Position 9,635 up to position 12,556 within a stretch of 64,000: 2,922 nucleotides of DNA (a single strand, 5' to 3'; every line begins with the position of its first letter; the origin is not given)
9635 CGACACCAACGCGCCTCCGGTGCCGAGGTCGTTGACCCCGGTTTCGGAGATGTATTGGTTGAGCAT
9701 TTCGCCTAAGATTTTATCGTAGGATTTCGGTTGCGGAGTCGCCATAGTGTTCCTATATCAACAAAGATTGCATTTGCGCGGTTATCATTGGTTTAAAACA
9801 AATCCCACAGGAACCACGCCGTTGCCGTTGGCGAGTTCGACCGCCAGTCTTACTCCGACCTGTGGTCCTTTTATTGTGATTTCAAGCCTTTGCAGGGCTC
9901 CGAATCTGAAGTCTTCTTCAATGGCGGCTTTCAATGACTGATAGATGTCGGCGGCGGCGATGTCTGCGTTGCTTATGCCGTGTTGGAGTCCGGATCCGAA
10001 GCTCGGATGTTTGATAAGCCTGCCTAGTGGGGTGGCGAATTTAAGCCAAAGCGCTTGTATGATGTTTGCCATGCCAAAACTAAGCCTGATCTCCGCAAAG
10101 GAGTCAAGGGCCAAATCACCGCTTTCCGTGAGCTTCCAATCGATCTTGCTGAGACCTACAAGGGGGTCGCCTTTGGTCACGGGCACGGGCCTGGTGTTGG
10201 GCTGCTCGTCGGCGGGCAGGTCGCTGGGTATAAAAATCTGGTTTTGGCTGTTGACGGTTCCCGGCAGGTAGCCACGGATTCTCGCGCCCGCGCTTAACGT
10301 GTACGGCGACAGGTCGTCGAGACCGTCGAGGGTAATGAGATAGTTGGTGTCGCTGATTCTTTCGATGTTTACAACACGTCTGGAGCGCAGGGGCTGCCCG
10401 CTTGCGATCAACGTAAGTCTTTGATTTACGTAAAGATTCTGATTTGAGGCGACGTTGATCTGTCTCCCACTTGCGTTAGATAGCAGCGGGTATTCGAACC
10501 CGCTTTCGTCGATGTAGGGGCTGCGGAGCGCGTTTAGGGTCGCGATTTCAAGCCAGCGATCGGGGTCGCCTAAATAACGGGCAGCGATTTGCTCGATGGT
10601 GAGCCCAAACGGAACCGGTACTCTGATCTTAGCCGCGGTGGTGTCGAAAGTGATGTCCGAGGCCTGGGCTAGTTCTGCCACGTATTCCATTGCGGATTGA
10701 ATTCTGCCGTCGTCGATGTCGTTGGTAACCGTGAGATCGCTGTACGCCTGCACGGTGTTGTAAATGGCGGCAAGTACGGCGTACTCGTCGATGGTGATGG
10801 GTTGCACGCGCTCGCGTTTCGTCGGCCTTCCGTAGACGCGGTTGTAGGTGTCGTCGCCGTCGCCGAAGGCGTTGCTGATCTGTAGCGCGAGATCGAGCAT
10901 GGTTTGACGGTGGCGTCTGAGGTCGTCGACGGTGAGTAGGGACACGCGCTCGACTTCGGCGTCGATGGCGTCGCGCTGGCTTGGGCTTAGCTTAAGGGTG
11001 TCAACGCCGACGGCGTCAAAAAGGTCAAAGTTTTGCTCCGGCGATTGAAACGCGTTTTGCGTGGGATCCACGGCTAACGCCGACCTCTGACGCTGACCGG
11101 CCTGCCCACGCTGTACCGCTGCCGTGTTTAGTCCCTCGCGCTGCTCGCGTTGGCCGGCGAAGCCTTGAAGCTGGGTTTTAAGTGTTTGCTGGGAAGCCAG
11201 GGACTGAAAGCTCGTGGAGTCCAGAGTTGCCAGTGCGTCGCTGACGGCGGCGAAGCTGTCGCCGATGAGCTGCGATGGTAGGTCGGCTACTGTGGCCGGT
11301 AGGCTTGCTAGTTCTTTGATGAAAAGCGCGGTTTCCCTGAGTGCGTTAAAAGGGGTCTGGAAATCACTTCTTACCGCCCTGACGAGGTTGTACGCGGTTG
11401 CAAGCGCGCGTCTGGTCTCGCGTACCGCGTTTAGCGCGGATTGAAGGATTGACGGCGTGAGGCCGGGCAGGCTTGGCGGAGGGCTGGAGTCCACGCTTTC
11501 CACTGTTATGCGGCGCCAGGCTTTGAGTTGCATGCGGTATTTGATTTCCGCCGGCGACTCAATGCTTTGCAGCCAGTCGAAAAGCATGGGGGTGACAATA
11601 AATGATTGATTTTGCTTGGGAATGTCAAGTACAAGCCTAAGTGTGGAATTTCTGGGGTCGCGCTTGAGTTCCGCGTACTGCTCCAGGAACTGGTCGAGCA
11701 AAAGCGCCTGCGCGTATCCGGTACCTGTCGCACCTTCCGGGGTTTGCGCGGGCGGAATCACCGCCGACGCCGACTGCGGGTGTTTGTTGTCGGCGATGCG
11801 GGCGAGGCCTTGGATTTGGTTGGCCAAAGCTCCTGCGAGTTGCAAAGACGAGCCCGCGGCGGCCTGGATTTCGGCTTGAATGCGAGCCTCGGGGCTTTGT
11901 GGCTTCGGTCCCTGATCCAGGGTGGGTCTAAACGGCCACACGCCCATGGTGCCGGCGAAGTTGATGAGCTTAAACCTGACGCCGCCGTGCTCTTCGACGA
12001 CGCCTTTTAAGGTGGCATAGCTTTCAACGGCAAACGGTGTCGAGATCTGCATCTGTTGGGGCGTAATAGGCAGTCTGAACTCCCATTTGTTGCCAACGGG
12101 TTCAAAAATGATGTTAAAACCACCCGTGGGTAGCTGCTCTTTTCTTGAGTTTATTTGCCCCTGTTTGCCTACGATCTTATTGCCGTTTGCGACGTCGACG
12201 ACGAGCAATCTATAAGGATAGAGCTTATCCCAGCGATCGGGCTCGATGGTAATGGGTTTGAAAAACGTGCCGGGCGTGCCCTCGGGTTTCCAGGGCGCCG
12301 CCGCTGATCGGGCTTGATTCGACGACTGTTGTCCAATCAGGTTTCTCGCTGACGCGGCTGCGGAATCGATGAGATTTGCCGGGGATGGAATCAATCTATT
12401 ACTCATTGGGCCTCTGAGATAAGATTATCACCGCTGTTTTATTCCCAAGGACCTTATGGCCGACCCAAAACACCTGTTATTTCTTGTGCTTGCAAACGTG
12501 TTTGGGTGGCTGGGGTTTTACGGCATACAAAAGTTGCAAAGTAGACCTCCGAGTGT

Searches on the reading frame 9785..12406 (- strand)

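Call 10: search_protein_families(library=phrogs, proteins=[window:9785-12406:-], max_evalue=0.001)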
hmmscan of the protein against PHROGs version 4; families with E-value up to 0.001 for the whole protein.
window:9785-12406:- (873 aa): 2 families
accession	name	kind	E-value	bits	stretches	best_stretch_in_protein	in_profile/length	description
phrog_975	-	tail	6.3e-18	65.8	2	775-861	130-218/238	baseplate protein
phrog_380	-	lysis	6.9e-05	23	0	603-636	193-229/309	endolysin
